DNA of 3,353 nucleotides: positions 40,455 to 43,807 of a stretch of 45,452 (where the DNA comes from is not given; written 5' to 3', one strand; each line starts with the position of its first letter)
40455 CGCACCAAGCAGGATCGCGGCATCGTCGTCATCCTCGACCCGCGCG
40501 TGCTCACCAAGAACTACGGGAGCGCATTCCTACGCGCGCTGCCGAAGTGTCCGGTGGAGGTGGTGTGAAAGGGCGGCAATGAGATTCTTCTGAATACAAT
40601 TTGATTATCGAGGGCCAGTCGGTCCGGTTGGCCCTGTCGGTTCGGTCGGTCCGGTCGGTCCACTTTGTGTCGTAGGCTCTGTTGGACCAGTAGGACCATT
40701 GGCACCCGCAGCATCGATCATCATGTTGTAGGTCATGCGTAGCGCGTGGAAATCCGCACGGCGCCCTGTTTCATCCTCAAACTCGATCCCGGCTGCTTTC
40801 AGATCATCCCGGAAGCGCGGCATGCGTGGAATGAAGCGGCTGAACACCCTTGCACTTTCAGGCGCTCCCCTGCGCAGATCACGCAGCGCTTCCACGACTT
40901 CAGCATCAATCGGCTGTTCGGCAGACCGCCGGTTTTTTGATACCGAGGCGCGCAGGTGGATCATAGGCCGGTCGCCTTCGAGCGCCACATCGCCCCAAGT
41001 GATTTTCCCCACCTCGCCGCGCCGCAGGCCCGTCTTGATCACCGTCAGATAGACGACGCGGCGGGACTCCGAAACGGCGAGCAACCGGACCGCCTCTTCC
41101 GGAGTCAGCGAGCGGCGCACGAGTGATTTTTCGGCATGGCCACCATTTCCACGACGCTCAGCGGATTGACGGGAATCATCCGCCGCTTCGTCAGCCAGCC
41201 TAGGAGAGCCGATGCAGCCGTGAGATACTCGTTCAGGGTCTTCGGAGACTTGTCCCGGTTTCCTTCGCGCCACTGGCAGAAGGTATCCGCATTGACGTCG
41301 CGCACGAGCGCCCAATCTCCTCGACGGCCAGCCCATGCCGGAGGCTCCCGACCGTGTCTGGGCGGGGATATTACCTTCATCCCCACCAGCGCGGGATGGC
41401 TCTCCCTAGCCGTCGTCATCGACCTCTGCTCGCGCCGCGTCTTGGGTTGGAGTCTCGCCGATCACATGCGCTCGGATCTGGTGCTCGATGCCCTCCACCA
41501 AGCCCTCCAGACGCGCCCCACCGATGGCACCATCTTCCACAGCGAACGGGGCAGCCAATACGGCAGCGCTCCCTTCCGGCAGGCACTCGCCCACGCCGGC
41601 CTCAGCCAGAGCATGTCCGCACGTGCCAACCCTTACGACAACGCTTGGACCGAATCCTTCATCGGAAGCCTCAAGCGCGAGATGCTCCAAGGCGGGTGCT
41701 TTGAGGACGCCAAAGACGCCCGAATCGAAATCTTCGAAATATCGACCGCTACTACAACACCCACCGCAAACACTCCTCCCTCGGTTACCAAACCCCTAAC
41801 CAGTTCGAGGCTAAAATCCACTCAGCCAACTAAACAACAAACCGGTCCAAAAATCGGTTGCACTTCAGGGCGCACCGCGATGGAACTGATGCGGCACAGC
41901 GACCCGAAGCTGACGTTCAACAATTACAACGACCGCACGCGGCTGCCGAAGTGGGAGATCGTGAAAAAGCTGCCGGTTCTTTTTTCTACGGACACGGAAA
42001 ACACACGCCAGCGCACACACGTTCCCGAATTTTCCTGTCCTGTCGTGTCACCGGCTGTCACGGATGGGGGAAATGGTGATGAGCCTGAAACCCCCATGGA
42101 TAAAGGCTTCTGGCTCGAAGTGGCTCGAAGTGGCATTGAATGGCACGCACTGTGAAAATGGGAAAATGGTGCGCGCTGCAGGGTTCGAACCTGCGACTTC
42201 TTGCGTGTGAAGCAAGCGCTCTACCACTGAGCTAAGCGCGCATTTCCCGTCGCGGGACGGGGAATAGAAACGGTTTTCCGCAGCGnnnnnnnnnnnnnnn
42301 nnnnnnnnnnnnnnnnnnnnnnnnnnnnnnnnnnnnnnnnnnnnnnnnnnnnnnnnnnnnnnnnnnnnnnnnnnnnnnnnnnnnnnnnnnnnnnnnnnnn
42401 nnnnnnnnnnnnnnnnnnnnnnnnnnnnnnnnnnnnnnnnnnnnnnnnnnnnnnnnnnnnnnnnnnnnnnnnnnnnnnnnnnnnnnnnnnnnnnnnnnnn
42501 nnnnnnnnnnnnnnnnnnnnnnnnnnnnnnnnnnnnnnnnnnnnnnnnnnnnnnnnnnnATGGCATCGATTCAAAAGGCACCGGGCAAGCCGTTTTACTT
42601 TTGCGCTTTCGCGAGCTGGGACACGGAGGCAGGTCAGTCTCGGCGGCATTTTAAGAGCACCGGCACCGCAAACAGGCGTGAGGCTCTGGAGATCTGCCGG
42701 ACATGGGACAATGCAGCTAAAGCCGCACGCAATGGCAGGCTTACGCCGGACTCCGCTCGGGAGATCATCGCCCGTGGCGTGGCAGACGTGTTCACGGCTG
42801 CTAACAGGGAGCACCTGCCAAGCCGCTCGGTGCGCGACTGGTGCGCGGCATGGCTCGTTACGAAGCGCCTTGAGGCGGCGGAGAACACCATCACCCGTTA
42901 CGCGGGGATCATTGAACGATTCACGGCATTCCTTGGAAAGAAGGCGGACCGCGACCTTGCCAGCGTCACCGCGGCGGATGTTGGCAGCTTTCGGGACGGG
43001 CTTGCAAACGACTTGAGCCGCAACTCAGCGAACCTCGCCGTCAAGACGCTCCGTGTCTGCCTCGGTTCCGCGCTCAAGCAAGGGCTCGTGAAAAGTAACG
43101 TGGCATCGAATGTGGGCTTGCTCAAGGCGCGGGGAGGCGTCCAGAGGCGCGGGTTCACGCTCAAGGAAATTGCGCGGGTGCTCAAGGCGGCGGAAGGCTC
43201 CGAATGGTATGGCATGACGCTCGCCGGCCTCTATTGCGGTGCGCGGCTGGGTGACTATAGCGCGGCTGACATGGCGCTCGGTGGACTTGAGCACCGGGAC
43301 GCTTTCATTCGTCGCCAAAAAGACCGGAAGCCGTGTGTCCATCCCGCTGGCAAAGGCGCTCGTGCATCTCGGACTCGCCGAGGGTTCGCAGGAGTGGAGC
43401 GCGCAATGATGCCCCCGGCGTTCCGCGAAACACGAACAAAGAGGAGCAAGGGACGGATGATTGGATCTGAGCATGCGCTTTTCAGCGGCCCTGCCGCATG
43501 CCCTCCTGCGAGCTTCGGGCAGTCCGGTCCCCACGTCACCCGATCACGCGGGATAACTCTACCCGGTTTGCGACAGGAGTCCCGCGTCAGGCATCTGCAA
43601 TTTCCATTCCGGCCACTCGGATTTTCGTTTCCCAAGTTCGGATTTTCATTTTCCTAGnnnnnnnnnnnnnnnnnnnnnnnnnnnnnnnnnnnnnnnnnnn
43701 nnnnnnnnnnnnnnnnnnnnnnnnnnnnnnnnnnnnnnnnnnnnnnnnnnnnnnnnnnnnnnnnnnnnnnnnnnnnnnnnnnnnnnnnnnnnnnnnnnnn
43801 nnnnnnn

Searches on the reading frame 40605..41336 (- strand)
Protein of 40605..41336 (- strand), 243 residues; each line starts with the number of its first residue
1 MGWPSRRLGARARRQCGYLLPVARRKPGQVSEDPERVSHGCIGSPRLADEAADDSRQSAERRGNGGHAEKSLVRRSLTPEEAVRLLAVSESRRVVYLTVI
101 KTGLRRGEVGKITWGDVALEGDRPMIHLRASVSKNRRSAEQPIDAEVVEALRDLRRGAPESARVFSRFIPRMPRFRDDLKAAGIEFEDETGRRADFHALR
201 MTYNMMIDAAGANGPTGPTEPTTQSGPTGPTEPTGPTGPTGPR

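Call 31: search_protein_families(library=pfam, proteins=[window:40605-41336:-], max_evalue=0.001)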
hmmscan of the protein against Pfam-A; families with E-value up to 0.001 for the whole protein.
window:40605-41336:- (243 aa): 1 family
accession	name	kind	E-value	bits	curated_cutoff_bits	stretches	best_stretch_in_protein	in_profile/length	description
PF00589.27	Phage_integrase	-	1.4e-09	38.4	27.1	1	76-202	2-135/172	Phage integrase family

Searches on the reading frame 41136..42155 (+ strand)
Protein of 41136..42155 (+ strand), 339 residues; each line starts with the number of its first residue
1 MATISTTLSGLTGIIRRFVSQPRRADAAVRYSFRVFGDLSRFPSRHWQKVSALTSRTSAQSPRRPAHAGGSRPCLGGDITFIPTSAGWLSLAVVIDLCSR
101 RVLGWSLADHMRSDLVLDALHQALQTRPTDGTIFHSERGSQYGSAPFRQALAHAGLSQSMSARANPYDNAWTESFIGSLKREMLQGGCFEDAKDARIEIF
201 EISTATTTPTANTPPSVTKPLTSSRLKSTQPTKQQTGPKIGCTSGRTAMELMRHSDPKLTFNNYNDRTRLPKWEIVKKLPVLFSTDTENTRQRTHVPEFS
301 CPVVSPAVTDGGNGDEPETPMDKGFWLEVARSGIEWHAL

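Call 31: search_protein_families(library=pfam, proteins=[window:41136-42155:+], max_evalue=0.001)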
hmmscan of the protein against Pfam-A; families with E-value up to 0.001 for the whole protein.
window:41136-42155:+ (339 aa): 2 families
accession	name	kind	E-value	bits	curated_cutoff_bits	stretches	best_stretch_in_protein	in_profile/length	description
PF00665.32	rve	-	3.9e-21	75.6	32.6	1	77-166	10-102/102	Integrase core domain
PF13683.12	rve_3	-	1.5e-05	25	26.5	1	155-199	2-46/67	Integrase core domain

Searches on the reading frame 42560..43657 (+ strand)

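Call 31: search_protein_families(library=pfam, proteins=[window:42560-43657:+], max_evalue=0.001)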
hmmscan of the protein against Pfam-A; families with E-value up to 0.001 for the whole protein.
window:42560-43657:+ (365 aa): 2 families
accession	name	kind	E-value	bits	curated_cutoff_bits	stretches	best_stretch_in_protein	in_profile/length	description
PF13102.12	Phage_int_SAM_5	-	2e-06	28.5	22.3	1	92-181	3-92/98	Phage integrase SAM-like domain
PF02899.23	Phage_int_SAM_1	-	0.00091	19.9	22.3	0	106-166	14-74/83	Phage integrase, N-terminal SAM-like domain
